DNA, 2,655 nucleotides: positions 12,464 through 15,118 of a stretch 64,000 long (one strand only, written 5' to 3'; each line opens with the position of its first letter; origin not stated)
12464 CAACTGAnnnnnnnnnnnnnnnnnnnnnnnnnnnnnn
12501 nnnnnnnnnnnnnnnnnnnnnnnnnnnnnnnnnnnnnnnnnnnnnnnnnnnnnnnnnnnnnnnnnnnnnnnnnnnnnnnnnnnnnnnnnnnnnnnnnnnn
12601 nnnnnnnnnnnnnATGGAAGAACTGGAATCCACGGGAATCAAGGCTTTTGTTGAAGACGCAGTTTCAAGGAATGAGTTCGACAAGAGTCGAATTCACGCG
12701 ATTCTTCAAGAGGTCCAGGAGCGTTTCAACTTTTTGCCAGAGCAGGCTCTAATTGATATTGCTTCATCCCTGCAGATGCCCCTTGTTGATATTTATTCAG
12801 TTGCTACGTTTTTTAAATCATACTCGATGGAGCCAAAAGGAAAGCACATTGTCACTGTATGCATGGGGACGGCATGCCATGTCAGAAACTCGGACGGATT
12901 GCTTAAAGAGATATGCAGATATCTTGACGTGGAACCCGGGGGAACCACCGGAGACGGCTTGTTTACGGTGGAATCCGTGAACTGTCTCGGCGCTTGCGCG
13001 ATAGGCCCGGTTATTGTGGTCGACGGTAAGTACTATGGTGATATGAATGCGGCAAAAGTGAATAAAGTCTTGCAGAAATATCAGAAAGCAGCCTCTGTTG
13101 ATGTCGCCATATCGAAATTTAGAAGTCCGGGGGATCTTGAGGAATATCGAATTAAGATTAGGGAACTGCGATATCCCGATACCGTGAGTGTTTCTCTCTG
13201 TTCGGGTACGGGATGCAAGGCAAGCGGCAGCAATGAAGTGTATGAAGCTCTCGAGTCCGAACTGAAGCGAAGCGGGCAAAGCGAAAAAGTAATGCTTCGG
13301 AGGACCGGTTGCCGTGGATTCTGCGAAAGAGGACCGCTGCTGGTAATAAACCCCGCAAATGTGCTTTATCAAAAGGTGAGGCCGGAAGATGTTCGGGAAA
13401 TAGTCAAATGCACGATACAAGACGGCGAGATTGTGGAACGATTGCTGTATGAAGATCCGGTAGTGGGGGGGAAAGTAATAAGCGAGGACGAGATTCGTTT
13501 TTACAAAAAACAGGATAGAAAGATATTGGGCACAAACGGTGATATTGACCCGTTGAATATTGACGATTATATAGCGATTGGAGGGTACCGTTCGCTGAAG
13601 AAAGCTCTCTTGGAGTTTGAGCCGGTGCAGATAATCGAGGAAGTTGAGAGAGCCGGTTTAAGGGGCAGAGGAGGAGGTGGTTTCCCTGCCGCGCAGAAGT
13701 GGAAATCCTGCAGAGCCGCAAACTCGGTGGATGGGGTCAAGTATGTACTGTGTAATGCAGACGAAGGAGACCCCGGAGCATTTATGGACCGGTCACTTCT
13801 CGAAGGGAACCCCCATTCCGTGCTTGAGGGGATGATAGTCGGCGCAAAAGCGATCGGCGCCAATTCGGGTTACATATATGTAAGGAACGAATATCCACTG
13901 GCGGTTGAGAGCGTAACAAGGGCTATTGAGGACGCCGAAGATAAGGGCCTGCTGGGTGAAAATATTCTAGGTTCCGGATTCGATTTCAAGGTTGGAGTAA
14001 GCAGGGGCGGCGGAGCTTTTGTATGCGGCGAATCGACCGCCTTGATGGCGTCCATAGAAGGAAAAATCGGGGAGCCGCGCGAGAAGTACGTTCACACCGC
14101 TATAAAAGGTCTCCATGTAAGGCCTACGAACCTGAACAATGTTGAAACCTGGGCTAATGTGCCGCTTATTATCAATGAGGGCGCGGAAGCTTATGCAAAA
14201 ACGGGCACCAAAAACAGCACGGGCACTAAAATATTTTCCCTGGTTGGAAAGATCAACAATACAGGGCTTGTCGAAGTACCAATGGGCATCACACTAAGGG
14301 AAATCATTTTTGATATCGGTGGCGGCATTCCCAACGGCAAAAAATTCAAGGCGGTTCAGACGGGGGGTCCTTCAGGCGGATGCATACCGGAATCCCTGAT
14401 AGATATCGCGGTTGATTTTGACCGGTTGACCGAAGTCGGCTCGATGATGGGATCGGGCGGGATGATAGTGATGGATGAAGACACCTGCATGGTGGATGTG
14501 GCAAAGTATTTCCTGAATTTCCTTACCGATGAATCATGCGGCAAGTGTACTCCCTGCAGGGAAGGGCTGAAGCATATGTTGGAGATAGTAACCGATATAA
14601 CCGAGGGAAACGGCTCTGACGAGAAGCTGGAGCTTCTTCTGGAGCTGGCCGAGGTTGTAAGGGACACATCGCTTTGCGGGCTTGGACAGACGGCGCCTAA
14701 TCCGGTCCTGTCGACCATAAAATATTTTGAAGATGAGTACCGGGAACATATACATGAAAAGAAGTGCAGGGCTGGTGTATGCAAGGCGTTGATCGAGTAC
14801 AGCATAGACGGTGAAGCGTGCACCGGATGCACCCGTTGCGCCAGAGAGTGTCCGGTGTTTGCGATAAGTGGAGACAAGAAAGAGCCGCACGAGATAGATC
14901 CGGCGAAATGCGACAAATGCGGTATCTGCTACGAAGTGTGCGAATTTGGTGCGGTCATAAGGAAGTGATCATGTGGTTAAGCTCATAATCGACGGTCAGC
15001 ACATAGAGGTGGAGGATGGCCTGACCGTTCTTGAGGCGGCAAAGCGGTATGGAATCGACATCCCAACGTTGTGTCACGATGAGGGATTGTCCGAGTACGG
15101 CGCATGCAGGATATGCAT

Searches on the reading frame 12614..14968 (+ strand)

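Call 30: search_protein_families(library=pfam, proteins=[window:12614-14968:+], max_evalue=0.00001)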
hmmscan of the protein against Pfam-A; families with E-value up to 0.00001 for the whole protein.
window:12614-14968:+ (784 aa): 9 families
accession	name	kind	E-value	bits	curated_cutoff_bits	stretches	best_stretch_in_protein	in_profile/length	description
PF01257.25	2Fe-2S_thioredx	-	1.9e-56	190.4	24.8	2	15-157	3-145/145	Thioredoxin-like [2Fe-2S] ferredoxin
PF01512.22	Complex1_51K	-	5.5e-42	143.6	31.2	1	344-517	1-149/150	Nuo51 FMN-binding domain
PF10589.14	NADH_4Fe-4S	-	2.2e-33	114.4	23.5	1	628-712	1-85/85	NADH-ubiquinone oxidoreductase-F iron-sulfur binding region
PF00037.32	Fer4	-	1.7e-09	37.5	21.1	0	760-781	2-23/24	4Fe-4S binding domain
PF14697.11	Fer4_21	-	2.9e-07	30.9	35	1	731-777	3-52/59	4Fe-4S dicluster domain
PF13237.11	Fer4_10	-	8.5e-07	29.3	25.5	1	730-776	3-52/53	4Fe-4S dicluster domain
PF12837.12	Fer4_6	-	1.9e-06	28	25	0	760-780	3-23/24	4Fe-4S binding domain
PF13187.11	Fer4_9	-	3.7e-06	27.3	27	0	735-779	1-50/52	4Fe-4S dicluster domain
PF12838.12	Fer4_7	-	3.8e-06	27.7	27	1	736-780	2-52/52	4Fe-4S dicluster domain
